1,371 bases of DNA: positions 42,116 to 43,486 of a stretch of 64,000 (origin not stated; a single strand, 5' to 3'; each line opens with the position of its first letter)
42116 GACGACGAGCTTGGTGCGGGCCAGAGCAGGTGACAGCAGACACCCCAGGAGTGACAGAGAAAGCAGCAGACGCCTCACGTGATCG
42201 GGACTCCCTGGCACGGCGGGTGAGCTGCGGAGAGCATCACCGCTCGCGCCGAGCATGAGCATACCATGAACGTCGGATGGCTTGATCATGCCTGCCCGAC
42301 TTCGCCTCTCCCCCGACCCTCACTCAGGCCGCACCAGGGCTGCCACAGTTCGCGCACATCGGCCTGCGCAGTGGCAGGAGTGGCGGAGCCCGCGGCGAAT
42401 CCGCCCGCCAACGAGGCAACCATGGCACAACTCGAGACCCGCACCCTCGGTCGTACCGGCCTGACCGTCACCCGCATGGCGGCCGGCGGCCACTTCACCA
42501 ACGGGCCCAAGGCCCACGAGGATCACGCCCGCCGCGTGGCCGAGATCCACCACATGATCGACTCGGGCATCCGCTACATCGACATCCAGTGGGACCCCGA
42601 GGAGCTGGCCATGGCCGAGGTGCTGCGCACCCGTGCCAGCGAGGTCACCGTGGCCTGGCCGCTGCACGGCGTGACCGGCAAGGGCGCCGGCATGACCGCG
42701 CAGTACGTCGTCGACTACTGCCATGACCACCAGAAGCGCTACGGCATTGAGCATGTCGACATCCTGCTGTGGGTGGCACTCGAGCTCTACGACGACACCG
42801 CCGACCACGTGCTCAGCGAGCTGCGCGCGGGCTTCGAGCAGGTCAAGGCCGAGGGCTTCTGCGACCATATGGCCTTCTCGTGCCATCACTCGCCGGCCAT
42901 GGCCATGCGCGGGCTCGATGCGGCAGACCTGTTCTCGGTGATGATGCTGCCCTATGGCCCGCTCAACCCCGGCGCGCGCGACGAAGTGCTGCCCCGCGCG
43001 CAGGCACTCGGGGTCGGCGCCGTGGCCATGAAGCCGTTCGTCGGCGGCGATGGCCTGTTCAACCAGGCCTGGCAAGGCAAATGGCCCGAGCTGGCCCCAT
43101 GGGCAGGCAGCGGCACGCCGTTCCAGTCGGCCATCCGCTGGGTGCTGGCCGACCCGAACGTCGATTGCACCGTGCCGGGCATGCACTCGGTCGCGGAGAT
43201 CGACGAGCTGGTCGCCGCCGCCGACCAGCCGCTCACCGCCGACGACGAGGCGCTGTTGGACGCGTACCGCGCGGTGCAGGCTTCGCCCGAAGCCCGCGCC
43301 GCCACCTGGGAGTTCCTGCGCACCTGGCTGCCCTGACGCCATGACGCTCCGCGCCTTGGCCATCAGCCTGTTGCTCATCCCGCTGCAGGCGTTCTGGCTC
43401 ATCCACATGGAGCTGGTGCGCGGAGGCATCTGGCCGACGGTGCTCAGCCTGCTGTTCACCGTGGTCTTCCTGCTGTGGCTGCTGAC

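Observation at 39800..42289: ABC sugar importer with substrate-binding protein covalently fused to its MalF-type permease via an extra linker TM helix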

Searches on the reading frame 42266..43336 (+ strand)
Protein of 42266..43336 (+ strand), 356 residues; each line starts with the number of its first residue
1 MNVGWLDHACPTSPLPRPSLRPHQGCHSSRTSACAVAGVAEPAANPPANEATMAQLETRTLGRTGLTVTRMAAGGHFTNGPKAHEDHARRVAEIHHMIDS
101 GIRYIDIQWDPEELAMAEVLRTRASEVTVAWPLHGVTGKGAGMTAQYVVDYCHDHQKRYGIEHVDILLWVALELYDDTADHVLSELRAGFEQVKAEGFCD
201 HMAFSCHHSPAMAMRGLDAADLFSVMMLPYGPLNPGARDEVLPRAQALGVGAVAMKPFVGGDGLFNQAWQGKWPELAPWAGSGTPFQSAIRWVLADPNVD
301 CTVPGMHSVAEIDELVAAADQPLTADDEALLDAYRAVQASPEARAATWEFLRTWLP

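Call 6: search_protein_families(library=pfam, proteins=[window:42266-43336:+], max_evalue=0.01)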
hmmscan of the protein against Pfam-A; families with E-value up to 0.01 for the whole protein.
window:42266-43336:+ (356 aa): 1 family
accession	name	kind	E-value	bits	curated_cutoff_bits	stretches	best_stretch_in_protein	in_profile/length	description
PF00248.27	Aldo_ket_red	-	1.9e-13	50.6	24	1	87-333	20-288/291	Aldo/keto reductase family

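Call 61: search_protein_families(library=pfam, proteins=[window:42422-43336:+], max_evalue=0.01)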
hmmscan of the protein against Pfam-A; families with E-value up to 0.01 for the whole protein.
window:42422-43336:+ (304 aa): 1 family
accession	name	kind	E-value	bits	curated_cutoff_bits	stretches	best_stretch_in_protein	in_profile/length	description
PF00248.27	Aldo_ket_red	-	9.9e-14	51.5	24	1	35-281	20-288/291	Aldo/keto reductase family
